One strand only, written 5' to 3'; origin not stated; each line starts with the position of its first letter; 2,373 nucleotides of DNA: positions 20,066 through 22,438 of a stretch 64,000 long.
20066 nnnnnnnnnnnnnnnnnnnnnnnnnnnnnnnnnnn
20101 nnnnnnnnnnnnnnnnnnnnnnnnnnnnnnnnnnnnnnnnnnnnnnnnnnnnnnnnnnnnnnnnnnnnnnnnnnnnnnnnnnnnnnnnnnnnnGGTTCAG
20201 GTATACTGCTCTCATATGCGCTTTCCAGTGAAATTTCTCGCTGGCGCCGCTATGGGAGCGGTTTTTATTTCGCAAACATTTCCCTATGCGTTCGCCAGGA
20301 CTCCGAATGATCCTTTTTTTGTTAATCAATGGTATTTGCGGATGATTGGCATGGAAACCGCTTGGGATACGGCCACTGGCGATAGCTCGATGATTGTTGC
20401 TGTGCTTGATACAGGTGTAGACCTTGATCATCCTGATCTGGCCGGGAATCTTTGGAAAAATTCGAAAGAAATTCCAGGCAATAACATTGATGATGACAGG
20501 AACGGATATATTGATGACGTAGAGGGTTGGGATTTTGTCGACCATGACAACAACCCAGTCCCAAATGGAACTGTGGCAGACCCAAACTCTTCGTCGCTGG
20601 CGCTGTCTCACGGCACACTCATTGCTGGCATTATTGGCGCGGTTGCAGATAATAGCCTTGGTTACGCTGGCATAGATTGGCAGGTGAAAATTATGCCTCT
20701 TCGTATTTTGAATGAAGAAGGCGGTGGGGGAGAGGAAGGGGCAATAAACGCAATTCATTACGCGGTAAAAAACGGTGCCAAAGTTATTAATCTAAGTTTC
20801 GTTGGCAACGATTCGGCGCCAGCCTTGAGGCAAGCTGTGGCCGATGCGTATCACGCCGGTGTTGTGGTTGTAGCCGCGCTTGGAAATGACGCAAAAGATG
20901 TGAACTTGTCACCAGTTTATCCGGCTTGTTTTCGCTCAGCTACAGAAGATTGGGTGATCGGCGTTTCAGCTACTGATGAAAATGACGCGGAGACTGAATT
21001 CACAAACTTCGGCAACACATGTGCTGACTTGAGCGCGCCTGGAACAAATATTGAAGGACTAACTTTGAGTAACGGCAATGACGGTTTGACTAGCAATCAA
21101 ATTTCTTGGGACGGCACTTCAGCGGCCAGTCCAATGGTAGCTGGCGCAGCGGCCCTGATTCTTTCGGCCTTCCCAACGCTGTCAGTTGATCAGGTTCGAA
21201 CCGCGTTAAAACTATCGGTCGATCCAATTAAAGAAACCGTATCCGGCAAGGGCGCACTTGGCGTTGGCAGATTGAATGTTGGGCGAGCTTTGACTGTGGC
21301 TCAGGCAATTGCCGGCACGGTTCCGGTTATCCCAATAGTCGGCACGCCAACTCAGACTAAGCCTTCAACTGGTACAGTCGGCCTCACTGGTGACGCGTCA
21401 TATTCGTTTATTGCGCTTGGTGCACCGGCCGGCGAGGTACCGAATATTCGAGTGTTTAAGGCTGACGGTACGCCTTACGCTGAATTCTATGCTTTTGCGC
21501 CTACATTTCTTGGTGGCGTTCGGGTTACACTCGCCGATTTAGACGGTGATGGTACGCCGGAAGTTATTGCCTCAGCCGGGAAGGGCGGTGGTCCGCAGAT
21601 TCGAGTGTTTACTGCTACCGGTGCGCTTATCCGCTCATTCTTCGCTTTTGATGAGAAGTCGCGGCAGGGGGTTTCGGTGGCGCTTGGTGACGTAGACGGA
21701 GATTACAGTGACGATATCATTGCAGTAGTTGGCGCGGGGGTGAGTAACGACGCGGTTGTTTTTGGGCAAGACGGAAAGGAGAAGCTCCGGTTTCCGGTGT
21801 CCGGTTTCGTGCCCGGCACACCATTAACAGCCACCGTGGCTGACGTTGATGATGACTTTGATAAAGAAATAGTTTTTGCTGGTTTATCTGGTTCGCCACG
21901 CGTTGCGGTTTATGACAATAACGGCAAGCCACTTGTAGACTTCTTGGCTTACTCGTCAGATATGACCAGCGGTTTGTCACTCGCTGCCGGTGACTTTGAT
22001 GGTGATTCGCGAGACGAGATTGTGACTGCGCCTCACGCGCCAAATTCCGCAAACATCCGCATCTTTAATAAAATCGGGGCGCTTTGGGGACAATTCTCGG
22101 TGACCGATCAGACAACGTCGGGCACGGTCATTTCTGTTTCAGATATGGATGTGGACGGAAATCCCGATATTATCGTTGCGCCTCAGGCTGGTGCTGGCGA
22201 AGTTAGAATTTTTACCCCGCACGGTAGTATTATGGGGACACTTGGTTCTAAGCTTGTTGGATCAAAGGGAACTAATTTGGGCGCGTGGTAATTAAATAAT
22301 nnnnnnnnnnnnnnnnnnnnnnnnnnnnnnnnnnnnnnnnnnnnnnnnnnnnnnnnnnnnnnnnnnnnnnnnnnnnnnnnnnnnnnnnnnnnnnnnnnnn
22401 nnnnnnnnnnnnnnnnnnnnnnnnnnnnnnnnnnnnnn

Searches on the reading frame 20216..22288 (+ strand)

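Call 87: search_protein_families(library=ncbifam, proteins=[window:20216-22288:+], max_evalue=1e-10)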
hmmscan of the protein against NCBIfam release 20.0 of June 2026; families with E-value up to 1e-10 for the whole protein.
window:20216-22288:+ (691 aa): 4 families
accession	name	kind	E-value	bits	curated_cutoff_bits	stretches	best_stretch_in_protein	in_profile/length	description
TIGR03921.1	T7SS_mycosin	equivalog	1.4e-49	169.1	278.75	1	130-381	50-304/353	type VII secretion-associated serine protease mycosin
NF033595.1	denti_PrtP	equivalog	5.3e-21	74.9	300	1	191-363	342-506/606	dentilisin complex serine proteinase subunit PrtP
NF049966.1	QH_SP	equivalog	1.4e-15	57.3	165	1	121-332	31-208/219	subtilisin-like serine protease QhpE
TIGR03895.1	protease_PatA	subfamily_domain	2e-12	46.7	421.05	1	177-363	47-229/606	PatA/PatG family cyanobactin maturation protease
